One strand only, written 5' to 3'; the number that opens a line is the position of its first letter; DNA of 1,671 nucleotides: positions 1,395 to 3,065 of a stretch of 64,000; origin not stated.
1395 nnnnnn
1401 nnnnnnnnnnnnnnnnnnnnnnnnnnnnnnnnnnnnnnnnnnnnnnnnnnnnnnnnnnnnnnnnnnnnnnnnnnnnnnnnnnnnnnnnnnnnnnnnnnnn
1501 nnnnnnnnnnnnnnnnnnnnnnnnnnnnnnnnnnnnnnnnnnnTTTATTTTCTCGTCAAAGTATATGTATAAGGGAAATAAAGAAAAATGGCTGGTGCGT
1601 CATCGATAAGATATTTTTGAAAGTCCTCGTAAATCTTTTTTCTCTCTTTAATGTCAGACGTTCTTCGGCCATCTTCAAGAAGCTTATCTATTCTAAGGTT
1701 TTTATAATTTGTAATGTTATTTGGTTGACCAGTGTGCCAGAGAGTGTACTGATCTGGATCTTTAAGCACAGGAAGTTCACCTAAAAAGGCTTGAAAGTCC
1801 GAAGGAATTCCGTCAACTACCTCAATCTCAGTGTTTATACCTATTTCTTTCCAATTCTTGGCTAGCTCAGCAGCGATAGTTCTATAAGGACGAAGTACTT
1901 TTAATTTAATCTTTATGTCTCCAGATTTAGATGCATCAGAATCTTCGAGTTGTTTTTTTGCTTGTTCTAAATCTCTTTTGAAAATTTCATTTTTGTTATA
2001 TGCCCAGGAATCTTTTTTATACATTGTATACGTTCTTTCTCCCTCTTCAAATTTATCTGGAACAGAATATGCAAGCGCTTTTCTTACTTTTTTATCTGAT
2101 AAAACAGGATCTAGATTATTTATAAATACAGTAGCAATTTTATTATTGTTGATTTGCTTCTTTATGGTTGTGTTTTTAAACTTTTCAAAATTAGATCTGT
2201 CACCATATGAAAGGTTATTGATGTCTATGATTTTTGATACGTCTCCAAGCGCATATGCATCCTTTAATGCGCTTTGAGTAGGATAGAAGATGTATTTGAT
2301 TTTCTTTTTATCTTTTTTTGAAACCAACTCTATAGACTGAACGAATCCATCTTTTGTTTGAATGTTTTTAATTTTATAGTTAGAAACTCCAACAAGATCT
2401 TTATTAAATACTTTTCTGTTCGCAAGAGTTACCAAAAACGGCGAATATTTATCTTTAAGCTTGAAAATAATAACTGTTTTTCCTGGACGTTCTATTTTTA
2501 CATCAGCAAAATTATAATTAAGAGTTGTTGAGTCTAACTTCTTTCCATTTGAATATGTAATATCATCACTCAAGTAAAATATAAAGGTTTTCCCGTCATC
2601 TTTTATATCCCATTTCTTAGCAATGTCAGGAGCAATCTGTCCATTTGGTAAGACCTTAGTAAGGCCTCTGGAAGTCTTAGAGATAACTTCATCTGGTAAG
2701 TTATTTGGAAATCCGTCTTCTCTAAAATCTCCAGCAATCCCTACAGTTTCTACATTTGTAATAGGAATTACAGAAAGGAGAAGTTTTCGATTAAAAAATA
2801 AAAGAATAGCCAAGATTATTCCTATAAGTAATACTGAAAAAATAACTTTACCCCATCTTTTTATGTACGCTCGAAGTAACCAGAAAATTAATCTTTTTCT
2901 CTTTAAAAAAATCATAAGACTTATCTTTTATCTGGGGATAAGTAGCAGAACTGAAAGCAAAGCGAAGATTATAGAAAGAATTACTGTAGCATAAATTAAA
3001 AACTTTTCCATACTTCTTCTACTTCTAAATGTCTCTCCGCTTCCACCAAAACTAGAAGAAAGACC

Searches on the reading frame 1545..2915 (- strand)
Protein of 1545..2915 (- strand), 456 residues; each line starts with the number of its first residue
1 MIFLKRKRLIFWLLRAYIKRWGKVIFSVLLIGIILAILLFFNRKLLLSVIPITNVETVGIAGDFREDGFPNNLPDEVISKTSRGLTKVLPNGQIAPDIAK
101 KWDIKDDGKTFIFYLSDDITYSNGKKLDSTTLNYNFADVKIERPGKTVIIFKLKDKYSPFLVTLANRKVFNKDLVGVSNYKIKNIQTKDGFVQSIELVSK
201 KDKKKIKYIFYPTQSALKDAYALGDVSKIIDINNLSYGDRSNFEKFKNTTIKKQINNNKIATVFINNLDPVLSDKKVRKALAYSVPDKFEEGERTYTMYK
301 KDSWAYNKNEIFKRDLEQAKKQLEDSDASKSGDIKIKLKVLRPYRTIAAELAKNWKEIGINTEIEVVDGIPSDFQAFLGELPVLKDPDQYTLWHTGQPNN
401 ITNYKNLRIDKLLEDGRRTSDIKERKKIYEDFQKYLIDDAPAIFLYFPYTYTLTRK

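Call 84: search_protein_families(library=pfam, proteins=[window:1545-2915:-], max_evalue=0.00001)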
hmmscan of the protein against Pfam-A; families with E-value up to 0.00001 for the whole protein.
window:1545-2915:- (456 aa): 1 family
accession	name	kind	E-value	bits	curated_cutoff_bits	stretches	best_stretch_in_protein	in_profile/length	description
PF00496.27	SBP_bac_5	-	3.5e-21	76.2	32.4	2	137-369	64-326/368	Bacterial extracellular solute-binding proteins, family 5 Middle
